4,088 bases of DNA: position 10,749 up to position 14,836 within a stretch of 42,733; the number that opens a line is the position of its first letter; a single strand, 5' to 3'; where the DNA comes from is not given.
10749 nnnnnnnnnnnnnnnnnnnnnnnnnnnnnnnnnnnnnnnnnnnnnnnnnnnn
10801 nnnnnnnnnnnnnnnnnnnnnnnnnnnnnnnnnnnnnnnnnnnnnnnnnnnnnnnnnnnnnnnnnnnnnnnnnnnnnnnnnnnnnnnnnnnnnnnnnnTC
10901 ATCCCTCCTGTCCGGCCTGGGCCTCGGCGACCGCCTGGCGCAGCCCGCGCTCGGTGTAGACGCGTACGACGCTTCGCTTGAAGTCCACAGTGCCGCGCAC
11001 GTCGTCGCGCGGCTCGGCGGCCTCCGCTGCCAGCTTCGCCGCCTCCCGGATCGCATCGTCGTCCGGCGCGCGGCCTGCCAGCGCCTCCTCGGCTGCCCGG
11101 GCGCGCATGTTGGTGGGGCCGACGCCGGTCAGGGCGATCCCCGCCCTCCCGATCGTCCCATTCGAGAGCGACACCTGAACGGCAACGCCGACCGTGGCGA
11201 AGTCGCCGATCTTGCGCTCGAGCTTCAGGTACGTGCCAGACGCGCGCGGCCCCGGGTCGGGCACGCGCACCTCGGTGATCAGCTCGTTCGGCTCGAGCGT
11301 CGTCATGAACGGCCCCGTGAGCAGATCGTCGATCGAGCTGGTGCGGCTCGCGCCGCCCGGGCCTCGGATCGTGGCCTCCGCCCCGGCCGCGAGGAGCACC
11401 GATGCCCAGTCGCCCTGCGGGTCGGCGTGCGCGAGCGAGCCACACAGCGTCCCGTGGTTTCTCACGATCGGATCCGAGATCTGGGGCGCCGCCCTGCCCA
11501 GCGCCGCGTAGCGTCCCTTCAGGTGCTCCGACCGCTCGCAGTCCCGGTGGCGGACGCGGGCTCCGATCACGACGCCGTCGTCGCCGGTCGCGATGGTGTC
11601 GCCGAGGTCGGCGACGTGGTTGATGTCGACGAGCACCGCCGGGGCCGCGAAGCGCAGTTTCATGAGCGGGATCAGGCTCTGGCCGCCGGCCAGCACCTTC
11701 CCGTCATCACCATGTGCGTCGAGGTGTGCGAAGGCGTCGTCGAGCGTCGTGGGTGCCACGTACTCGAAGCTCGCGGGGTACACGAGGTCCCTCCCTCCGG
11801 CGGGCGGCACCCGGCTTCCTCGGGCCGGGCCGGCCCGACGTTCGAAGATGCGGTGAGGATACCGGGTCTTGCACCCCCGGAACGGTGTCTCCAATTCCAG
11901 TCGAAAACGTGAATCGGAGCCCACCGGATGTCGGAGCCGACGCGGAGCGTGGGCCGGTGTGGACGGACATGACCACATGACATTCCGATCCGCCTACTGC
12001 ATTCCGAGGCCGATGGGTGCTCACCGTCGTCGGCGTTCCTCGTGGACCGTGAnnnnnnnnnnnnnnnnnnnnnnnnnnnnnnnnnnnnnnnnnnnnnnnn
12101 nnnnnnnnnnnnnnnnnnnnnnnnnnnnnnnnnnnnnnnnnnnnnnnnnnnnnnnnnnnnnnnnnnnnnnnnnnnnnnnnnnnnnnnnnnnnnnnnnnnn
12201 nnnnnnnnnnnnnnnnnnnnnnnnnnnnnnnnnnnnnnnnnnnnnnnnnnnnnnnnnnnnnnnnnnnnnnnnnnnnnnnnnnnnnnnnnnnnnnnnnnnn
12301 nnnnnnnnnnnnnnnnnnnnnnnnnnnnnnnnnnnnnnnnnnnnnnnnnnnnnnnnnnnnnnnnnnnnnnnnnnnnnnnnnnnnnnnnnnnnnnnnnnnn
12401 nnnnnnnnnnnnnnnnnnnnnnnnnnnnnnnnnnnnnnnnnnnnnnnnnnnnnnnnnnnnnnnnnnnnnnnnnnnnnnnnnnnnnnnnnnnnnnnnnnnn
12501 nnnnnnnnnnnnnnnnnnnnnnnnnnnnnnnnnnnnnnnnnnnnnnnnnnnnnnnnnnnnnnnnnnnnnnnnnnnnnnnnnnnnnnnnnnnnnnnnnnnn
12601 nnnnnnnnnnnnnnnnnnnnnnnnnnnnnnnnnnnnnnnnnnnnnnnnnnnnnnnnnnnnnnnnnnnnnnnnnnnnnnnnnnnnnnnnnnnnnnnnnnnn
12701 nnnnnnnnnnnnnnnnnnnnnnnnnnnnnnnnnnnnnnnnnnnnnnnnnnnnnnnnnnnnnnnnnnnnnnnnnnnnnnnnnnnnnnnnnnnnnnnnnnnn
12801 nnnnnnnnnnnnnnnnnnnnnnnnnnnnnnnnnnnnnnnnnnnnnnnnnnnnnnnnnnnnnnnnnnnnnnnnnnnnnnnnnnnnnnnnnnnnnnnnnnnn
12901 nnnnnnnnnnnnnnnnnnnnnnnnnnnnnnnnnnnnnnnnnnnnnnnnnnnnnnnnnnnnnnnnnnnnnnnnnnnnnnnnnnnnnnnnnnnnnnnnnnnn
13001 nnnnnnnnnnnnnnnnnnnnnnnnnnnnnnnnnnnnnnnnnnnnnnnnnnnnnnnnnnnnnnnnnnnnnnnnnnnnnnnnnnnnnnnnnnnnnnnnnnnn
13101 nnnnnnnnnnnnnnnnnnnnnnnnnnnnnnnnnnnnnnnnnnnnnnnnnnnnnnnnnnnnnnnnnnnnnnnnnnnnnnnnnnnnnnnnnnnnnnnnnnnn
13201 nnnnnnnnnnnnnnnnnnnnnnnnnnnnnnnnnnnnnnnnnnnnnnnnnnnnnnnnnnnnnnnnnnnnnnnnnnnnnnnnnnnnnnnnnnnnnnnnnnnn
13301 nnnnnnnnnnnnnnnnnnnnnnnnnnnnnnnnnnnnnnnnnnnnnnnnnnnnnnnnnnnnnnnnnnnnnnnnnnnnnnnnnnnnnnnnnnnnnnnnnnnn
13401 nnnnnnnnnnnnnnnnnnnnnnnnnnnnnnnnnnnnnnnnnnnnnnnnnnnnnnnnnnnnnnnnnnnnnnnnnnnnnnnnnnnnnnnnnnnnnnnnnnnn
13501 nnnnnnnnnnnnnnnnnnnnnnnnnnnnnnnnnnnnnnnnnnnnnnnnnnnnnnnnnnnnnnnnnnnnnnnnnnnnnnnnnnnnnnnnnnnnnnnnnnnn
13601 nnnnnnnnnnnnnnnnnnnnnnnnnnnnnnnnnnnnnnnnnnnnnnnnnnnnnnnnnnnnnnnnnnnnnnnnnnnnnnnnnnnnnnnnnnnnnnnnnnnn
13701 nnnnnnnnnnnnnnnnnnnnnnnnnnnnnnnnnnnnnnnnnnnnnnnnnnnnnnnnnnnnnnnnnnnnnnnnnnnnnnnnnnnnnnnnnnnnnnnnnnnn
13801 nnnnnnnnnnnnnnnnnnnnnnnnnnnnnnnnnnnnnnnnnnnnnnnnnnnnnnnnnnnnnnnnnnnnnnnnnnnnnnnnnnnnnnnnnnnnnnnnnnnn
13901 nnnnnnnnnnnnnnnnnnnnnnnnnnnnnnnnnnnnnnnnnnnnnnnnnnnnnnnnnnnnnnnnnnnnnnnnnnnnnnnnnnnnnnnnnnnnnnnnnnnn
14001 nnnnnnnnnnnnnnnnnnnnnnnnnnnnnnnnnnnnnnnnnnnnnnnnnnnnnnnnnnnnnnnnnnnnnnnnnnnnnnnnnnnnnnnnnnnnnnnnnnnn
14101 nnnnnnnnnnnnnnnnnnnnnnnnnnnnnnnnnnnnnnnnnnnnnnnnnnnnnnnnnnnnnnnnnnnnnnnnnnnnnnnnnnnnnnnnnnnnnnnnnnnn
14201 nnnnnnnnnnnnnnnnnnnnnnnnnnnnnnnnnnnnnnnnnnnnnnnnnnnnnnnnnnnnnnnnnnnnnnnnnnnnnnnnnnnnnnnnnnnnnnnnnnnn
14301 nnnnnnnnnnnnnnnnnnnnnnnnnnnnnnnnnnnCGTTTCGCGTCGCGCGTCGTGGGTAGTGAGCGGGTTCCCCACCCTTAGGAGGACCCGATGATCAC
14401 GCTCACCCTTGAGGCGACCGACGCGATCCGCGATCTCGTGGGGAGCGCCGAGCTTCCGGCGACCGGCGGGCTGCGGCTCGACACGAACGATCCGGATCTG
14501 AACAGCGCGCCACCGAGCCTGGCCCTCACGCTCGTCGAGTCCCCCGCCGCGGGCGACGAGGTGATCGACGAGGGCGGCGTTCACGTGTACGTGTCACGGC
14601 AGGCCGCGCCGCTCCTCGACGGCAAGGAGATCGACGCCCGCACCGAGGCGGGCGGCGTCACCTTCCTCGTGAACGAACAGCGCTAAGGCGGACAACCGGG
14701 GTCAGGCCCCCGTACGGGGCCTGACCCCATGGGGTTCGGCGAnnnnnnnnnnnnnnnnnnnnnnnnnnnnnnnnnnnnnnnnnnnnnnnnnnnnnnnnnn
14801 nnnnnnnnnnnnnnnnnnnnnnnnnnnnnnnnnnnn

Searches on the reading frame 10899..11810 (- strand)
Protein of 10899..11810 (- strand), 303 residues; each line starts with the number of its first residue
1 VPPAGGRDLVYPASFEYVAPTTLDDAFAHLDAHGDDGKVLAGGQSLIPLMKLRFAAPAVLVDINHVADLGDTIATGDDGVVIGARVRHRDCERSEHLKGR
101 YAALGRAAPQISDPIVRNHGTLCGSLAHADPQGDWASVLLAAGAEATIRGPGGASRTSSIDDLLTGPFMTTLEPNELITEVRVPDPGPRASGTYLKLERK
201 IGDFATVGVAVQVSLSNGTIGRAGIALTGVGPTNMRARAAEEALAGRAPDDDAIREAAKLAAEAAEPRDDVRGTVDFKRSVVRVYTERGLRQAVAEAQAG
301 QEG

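Call 22: search_protein_families(library=pfam, max_evalue=0.001, proteins=[window:10899-11810:-])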
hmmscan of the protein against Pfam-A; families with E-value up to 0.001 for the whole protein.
window:10899-11810:- (303 aa): 2 families
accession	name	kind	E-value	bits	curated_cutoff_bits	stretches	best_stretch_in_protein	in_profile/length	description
PF00941.27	FAD_binding_5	-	7e-44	150.1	27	1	14-185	2-169/170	FAD binding domain in molybdopterin dehydrogenase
PF03450.22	CO_deh_flav_C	-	1e-24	87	25.5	1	193-293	2-102/102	CO dehydrogenase flavoprotein C-terminal domain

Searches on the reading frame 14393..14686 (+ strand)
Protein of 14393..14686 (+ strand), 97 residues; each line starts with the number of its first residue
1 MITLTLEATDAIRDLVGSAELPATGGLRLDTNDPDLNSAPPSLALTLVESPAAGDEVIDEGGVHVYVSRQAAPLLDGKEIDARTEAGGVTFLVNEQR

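Call 15: search_protein_families(library=pfam, max_evalue=0.01, proteins=[window:14393-14686:+])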
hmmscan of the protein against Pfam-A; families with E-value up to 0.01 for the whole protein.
window:14393-14686:+ (97 aa): 1 family
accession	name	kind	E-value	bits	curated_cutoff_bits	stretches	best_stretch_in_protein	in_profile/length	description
PF01521.26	Fe-S_biosyn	-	7.2e-09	36.3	26.3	1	2-95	3-99/110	Iron-sulphur cluster biosynthesis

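Call 41: search_protein_families(library=ncbifam, max_evalue=0.01, proteins=[window:14393-14686:+])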
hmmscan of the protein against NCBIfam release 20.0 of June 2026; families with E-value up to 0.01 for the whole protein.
window:14393-14686:+ (97 aa): 4 families
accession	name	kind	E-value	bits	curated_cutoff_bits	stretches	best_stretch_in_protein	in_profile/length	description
NF007050.0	PRK09504.1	equivalog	1.1e-06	28.7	161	1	2-85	18-97/122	Fe-S cluster assembly scaffold SufA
TIGR00049.1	TIGR00049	subfamily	4.5e-06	26.8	58.8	1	2-93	1-89/106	iron-sulfur cluster assembly accessory protein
TIGR01997.1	sufA_proteo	equivalog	5.8e-06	26.4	136.2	1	2-91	3-88/107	Fe-S cluster assembly scaffold SufA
TIGR02011.1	IscA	equivalog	0.0014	18.8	150.6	1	2-86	1-81/105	iron-sulfur cluster assembly protein IscA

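Call 64: find_homologous_proteins(query=window:14393-14686:+, max_evalue=1e-10)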
Query window:14393-14686:+ (97 aa): 95 proteins with E <= 1e-10 among 107 candidates.
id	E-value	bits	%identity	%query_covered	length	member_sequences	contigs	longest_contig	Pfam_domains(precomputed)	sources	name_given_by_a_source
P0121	1.1e-52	194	98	100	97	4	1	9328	PF01521.27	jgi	jgi:iron-sulfur cluster assembly protein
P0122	2.3e-48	180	92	100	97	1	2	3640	PF01521.27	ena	-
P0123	3.6e-48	179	93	99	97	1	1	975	PF01521.27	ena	-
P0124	4.4e-48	179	92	100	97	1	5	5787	PF01521.27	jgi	jgi:Fe-S cluster assembly iron-binding protein IscA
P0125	9.1e-48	178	92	99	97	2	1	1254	PF01521.27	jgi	jgi:iron-sulfur cluster assembly protein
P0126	2.7e-47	176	91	99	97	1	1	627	PF01521.27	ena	-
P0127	2.1e-46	174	90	99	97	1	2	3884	PF01521.27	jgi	jgi:Fe-S cluster assembly iron-binding protein IscA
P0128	2.1e-46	174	89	99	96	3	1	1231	PF01521.27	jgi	jgi:Fe-S cluster assembly iron-binding protein IscA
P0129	9.0e-46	172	91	99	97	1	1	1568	PF01521.27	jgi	jgi:Fe-S cluster assembly iron-binding protein IscA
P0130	3.6e-45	170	86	99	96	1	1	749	PF01521.27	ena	-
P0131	3.8e-45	170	88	99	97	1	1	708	PF01521.27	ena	-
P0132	4.0e-45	170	88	99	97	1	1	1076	PF01521.27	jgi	jgi:iron-sulfur cluster assembly protein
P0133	1.2e-44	168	86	99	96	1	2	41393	PF01521.27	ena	-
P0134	2.8e-44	167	88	99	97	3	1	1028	PF01521.27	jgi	jgi:iron-sulfur cluster assembly protein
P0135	2.9e-44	167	85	99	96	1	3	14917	PF01521.27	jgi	jgi:iron-sulfur cluster assembly protein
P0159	6.9e-42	159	81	99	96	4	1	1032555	PF01521.27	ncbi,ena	-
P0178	2.4e-41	157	82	99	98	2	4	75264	PF01521.27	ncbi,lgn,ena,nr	ncbi:MAG TPA: iron-sulfur cluster biosynthesis family protein [Gaiellales bacterium]|nr:iron-sulfur 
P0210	2.0e-36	142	77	98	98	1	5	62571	PF01521.27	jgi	jgi:Fe-S cluster assembly iron-binding protein IscA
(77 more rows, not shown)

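Call 65: find_encoding_contigs(protein=P0133, flank=3000, max_places=1)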
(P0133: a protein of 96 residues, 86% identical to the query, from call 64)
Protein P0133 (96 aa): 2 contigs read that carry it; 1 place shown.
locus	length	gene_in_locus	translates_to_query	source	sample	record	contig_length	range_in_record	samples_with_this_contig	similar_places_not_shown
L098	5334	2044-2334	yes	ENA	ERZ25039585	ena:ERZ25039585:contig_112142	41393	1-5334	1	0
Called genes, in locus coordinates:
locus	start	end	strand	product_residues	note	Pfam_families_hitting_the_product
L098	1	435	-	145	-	?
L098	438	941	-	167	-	PF00111:Fer2 (weak), PF01799:Fer2_2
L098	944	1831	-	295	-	PF00941:FAD_binding_5, PF03450:CO_deh_flav_C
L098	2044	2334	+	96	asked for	PF01521:Fe-S_biosyn (weak)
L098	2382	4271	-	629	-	PF12838:Fer4_7 (faint), PF13534:Fer4_17 (faint), PF12797:Fer4_2 (weak), PF13183:Fer4_8, PF13187:Fer4_9, PF13237:Fer4_10, PF13484:Fer4_16 (faint), PF02754:CCG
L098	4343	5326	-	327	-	PF01012:ETF, PF00766:ETF_alpha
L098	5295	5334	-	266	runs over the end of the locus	PF01012:ETF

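Call 66: find_encoding_contigs(protein=P0159, flank=3000, max_places=1)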
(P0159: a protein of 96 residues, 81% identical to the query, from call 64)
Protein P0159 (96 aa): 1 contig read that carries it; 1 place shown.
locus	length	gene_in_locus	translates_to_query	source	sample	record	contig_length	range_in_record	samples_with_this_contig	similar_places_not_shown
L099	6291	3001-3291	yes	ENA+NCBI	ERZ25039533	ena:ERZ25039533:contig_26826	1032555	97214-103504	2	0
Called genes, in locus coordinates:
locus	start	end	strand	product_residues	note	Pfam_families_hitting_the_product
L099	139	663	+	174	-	-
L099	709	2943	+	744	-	PF08447:PAS_3, PF08448:PAS_4 (faint), PF13426:PAS_9 (faint), PF00989:PAS, PF08447:PAS_3, PF00990:GGDEF, PF00563:EAL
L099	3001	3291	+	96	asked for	PF01521:Fe-S_biosyn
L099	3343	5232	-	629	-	PF12838:Fer4_7 (faint), PF13534:Fer4_17 (faint), PF12797:Fer4_2 (weak), PF13183:Fer4_8, PF13187:Fer4_9, PF13237:Fer4_10, PF02754:CCG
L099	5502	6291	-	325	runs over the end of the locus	PF01012:ETF, PF00766:ETF_alpha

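Call 67: find_encoding_contigs(protein=P0178, flank=3000, max_places=1)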
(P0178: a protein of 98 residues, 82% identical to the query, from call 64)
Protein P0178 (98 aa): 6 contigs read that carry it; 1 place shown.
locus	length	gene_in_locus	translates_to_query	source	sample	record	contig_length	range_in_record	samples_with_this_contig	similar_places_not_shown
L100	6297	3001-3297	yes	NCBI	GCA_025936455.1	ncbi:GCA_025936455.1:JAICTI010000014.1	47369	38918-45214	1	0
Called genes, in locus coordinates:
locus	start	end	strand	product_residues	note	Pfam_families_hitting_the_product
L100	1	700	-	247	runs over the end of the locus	PF01209:Ubie_methyltran, PF05175:MTS (weak), PF13489:Methyltransf_23, PF13847:Methyltransf_31, PF08241:Methyltransf_11, PF08242:Methyltransf_12, PF13649:Methyltransf_25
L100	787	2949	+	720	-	PF08448:PAS_4 (faint), PF08447:PAS_3, PF13426:PAS_9 (faint), PF00989:PAS, PF08447:PAS_3, PF00990:GGDEF, PF00563:EAL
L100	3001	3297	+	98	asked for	PF01521:Fe-S_biosyn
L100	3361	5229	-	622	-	PF12838:Fer4_7 (faint), PF13534:Fer4_17 (faint), PF12797:Fer4_2 (weak), PF13183:Fer4_8, PF13187:Fer4_9, PF13237:Fer4_10, PF02754:CCG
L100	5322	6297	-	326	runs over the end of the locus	PF01012:ETF, PF00766:ETF_alpha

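Call 68: find_encoding_contigs(protein=P0210, flank=3000, max_places=1)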
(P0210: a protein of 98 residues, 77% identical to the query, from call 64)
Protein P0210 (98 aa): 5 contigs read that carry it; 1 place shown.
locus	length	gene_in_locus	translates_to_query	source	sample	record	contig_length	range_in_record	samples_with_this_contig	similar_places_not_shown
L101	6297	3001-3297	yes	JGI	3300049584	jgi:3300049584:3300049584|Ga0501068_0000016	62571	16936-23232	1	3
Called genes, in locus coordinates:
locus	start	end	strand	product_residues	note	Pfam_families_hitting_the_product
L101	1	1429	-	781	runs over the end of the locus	PF01315:Ald_Xan_dh_C, PF02738:MoCoBD_1, PF20256:MoCoBD_2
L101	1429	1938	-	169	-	PF00111:Fer2 (weak), PF01799:Fer2_2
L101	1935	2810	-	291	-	PF00941:FAD_binding_5, PF03450:CO_deh_flav_C, PF18821:LPD7 (faint)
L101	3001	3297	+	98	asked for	PF01521:Fe-S_biosyn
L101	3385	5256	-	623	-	PF12838:Fer4_7 (faint), PF13534:Fer4_17 (faint), PF12797:Fer4_2 (weak), PF13183:Fer4_8, PF13187:Fer4_9, PF13237:Fer4_10, PF13484:Fer4_16 (faint), PF02754:CCG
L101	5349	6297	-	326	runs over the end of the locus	PF01012:ETF, PF00766:ETF_alpha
